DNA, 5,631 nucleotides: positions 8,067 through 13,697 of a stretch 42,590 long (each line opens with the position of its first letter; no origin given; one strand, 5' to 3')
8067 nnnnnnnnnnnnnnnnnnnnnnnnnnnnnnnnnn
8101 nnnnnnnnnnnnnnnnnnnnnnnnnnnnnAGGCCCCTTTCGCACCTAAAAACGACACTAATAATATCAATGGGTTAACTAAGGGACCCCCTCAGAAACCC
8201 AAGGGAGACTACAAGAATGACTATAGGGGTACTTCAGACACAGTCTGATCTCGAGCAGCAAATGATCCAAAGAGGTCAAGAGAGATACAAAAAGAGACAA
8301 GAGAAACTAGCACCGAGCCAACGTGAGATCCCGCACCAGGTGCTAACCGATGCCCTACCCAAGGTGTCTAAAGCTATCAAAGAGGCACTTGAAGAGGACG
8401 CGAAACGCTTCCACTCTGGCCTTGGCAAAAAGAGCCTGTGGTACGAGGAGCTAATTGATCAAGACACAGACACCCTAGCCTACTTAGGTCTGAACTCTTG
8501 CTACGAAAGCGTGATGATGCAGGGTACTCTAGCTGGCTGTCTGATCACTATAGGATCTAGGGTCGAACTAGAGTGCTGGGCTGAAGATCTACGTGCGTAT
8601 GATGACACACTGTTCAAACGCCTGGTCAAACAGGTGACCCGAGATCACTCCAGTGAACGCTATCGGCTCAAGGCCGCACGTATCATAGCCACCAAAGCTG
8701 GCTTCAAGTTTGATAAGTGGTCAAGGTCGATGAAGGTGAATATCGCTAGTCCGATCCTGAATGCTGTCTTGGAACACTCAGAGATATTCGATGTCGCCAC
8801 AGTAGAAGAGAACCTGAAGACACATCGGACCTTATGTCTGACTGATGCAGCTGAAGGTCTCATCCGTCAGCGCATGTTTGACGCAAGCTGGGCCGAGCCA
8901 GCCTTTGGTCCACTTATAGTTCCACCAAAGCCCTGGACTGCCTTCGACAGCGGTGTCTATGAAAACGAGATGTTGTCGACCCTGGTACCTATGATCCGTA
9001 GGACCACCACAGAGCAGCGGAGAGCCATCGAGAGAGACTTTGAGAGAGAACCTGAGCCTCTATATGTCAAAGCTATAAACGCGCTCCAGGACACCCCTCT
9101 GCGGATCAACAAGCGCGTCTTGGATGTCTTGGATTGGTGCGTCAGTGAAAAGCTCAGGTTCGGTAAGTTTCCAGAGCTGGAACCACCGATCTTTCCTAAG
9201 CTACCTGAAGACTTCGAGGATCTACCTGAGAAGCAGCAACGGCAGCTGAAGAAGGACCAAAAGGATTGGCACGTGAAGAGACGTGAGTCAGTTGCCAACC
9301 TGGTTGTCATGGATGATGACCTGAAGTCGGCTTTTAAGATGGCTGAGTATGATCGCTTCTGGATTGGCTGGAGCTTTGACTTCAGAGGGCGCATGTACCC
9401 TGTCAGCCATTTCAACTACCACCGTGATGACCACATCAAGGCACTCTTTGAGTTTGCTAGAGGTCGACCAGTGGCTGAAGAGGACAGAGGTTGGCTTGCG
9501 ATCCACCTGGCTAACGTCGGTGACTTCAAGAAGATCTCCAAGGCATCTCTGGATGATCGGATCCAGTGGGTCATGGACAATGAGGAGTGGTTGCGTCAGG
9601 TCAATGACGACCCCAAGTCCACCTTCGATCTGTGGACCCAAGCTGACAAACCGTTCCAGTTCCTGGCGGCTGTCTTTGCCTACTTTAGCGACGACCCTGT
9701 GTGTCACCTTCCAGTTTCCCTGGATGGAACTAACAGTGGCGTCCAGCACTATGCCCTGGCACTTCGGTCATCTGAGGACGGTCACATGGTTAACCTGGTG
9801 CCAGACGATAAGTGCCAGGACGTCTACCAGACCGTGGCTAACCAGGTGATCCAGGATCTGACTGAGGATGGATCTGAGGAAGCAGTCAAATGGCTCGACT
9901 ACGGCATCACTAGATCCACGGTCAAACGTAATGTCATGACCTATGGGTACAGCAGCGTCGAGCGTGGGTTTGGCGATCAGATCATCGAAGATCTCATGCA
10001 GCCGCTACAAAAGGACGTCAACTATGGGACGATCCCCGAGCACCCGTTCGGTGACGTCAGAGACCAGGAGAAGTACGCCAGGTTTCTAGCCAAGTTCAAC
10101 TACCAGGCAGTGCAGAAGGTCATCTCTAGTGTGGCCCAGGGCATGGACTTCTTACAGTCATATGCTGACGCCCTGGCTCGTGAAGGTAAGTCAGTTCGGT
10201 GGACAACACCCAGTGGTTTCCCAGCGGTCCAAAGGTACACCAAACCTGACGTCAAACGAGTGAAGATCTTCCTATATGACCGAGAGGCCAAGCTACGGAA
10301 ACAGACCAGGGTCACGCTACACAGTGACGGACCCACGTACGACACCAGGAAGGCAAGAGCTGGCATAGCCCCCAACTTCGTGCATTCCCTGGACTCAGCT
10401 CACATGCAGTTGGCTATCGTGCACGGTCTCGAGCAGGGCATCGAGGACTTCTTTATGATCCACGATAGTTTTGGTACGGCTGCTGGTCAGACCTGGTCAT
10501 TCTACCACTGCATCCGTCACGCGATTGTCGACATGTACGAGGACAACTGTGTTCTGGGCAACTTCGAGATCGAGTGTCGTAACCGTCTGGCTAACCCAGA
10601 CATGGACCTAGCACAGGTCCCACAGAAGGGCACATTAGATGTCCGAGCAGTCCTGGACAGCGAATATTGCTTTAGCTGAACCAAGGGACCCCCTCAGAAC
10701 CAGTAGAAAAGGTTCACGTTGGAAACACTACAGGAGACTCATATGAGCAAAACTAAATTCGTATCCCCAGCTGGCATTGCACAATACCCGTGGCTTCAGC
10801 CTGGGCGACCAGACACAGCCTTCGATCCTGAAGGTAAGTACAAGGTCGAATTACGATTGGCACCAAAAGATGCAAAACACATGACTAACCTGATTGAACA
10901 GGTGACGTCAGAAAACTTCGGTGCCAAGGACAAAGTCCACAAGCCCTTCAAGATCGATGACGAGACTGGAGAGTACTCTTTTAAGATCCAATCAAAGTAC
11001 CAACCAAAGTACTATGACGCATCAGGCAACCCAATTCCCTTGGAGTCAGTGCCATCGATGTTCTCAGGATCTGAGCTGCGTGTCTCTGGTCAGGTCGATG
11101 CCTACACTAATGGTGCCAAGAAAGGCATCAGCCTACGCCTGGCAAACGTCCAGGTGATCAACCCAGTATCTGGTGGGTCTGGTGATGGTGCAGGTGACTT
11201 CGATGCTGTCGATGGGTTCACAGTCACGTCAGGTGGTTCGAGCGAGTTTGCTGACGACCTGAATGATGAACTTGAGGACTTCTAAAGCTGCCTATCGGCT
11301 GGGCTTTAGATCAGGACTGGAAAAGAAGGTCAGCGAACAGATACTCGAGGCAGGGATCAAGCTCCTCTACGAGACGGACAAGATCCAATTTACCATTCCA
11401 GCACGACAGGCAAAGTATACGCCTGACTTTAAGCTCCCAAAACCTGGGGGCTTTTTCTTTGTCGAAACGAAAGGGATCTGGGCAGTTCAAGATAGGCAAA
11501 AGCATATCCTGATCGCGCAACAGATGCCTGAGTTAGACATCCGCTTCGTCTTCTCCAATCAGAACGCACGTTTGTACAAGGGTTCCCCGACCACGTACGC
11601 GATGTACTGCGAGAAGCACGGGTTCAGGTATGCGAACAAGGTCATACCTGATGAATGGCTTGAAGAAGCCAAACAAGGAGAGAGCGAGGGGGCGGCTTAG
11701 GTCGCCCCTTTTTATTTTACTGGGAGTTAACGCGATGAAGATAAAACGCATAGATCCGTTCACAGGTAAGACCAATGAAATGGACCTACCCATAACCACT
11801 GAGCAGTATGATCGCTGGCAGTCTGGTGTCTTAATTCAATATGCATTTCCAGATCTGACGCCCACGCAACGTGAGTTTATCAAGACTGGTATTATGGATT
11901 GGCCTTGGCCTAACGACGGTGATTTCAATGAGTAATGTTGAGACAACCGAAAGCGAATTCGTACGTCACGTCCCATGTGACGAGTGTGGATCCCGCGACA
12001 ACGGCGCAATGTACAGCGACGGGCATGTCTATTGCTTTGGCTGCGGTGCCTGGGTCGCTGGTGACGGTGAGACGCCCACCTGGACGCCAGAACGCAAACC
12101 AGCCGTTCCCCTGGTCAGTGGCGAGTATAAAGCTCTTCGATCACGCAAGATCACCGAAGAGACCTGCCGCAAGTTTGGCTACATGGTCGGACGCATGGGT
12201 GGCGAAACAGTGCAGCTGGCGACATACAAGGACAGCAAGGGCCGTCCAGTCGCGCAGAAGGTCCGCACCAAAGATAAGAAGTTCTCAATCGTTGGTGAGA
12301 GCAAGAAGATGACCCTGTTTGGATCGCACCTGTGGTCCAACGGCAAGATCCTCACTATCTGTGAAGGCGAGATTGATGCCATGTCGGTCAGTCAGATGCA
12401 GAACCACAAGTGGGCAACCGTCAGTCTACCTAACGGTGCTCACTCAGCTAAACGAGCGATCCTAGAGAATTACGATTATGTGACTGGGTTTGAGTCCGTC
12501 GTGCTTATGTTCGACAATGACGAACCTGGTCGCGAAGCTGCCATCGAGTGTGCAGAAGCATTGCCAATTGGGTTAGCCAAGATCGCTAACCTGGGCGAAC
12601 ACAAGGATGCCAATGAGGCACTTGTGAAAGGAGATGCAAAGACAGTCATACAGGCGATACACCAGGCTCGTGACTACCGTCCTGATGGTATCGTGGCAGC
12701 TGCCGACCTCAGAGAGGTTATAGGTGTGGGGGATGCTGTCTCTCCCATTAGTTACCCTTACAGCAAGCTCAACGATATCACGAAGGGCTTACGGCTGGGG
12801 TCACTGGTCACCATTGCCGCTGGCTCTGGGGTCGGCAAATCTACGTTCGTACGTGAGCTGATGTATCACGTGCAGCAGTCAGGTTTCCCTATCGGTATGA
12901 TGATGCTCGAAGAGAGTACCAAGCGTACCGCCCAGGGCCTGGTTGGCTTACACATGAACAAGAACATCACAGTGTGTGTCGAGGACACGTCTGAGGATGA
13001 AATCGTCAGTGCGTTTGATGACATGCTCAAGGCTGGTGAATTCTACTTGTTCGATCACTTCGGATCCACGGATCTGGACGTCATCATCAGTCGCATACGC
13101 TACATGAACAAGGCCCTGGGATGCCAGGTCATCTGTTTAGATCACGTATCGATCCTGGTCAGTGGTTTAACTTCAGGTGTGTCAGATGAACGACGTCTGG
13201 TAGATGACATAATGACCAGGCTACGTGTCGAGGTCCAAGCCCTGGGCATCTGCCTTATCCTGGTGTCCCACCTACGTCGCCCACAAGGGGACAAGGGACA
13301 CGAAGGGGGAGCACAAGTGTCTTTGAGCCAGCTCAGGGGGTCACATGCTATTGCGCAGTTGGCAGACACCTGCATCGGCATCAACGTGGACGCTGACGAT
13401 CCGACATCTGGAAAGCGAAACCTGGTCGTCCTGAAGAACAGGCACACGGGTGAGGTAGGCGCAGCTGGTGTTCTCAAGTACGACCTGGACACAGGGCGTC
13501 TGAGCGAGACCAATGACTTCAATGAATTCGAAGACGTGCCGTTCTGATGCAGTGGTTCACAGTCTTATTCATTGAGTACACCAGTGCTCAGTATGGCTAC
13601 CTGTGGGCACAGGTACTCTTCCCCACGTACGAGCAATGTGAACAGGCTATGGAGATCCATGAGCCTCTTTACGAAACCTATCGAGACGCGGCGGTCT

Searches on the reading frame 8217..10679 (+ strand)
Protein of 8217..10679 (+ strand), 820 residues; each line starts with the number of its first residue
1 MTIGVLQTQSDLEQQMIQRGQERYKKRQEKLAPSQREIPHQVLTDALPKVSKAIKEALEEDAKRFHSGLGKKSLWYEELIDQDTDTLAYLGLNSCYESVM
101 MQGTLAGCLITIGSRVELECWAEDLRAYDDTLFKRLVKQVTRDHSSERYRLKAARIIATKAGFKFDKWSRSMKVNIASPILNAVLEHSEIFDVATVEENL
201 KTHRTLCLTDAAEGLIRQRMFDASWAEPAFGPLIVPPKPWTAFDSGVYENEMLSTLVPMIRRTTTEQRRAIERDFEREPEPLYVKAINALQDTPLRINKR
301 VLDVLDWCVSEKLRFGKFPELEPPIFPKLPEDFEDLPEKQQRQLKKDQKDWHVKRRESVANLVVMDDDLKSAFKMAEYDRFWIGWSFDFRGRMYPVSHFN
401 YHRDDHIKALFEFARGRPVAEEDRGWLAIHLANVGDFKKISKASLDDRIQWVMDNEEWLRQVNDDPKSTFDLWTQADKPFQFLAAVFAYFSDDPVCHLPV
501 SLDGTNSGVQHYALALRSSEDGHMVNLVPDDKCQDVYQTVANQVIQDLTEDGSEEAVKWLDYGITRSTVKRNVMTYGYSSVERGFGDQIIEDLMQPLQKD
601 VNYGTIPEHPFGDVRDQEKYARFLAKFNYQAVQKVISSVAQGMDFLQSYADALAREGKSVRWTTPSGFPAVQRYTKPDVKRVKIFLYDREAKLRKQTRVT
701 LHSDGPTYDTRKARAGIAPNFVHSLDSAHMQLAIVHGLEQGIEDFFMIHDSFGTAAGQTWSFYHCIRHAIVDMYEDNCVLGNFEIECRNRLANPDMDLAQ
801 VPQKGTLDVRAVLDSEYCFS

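Call 12: search_protein_families(library=phrogs, max_evalue=0.001, proteins=[window:8217-10679:+])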
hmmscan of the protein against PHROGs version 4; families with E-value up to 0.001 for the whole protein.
window:8217-10679:+ (820 aa): 5 families
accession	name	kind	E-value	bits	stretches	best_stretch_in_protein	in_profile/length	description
phrog_414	-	DNA, RNA and nucleotide metabolism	9.9e-195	650.2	1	6-820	5-816/816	RNA polymerase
phrog_2166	-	DNA, RNA and nucleotide metabolism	2.3e-51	176.2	1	192-581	141-502/505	N4-like RNA polymerase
phrog_2051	-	DNA, RNA and nucleotide metabolism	1.9e-40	140.1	1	427-733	10-253/401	RNA polymerase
phrog_20599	-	DNA, RNA and nucleotide metabolism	1.1e-11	45.7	1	427-552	10-125/149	RNA polymerase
phrog_36028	-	DNA, RNA and nucleotide metabolism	3.7e-06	27.6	1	204-307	194-293/320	RNA polymerase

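Call 58: search_dna_similar(query=window:8217-10679:+, collection=phages, mode=protein, max_rows=12, max_evalue=1e-20)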
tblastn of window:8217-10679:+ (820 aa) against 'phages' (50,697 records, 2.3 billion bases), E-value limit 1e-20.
Records with a match: 2708; places in all: 2714; records where one place covers at least 80% of the query: 2351.
Best place of each record, by identity: <60% 2708.
By first word of the organism name: Klebsiella 701; Escherichia 364; Pseudomonas 327; Acinetobacter 166; Vibrio 131; Salmonella 113; Yersinia 92; Pectobacterium 82; Ralstonia 55; Xanthomonas 54; and 73 more.
By host as written in the record: - 385; Klebsiella pneumoniae 376; Escherichia coli 123; Acinetobacter baumannii 60; Pseudomonas putida KT2440 and Paw85 53; Pseudomonas aeruginosa 44; Yersinia pestis 38; Pectobacterium atrosepticum DSM18077 33; and 687 more.
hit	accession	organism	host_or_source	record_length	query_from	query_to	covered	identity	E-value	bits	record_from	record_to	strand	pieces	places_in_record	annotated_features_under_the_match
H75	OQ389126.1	Ralstonia phage BOESR1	Ralstonia pseudosolanacearum (NCPPB ...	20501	1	820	100%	31.7%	1e-117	398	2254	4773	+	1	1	RNA polymerase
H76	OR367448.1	Ralstonia phage BOESR1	Ralstonia pseudosolanacearum (NCPPB ...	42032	1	820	100%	31.7%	1e-117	398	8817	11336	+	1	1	RNA polymerase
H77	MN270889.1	Ralstonia phage P-PSG-11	Ralstonia solanacearum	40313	5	820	100%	31.8%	3e-115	392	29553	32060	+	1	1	RNA polymerase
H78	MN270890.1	Ralstonia phage P-PSG-11-1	Ralstonia solanacearum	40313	5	820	100%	31.8%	3e-115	392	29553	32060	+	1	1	RNA polymerase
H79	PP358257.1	Ralstonia phage PY065YO380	Ralstonia solanacearum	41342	5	820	100%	31.5%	1e-114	390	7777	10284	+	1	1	T7 RNA polymerase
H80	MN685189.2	Ralstonia phage vRsoP-WF2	environmental water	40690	5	820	100%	31.4%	4e-116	394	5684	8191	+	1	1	DNA-directed RNA polymerase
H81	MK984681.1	Bordetella phage vB_BbrP_BB8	Bordetella bronchiseptica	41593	1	819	100%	31.2%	9e-118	399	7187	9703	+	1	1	RNA polymerase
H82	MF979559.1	Ralstonia phage DU_RP_I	Ralstonia solanacearum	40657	5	820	100%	31.3%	6e-115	391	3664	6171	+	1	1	RNA polymerase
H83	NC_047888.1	Ralstonia phage DU_RP_I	Ralstonia solanacearum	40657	5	820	100%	31.3%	6e-115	391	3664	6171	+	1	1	RNA polymerase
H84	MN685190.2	Ralstonia phage vRsoP-WM2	environmental water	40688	5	820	100%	31.3%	6e-115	391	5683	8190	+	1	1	DNA-directed RNA polymerase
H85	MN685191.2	Ralstonia phage vRsoP-WR2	environmental water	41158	5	820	100%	31.3%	9e-115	390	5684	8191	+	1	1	DNA-directed RNA polymerase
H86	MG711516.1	Ralstonia phage RsoP1EGY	Ralstonia solanacearum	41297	5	820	100%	31.3%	9e-115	390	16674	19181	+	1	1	DNA-dependent RNA polymerase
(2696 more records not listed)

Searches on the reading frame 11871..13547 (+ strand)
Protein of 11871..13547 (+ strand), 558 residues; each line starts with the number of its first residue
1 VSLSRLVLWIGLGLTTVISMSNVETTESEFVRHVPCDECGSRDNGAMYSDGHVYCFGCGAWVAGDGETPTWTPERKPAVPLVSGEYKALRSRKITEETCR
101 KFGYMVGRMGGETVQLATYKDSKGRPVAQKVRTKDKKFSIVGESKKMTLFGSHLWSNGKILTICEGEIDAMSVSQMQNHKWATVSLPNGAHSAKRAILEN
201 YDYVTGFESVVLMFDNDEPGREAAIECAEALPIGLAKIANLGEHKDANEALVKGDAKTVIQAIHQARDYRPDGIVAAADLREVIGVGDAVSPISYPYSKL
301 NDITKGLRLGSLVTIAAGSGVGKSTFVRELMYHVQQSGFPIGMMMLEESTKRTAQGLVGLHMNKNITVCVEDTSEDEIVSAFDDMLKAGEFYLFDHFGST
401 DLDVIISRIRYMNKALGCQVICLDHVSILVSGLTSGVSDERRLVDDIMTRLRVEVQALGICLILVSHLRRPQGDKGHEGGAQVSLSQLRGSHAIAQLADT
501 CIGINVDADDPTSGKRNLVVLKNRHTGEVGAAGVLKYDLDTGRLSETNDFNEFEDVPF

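Call 12: search_protein_families(library=phrogs, max_evalue=0.001, proteins=[window:11871-13547:+])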
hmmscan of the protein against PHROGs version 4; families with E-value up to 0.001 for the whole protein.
window:11871-13547:+ (558 aa): 6 families
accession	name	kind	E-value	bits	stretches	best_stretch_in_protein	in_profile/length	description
phrog_239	-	DNA, RNA and nucleotide metabolism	1.4e-177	594.1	1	21-554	30-606/801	DNA primase/helicase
phrog_19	-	DNA, RNA and nucleotide metabolism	2.3e-31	110.3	1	293-551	335-585/621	DnaB-like replicative helicase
phrog_243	-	DNA, RNA and nucleotide metabolism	6.4e-14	52.6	1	293-531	20-248/273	DnaB-like replicative helicase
phrog_47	-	DNA, RNA and nucleotide metabolism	1.3e-13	51.4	1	86-254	151-325/947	DNA primase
phrog_849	-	DNA, RNA and nucleotide metabolism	1.7e-07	31.6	1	145-262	224-342/435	DNA primase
phrog_510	-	DNA, RNA and nucleotide metabolism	3e-05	23.9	1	158-260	245-354/667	DNA primase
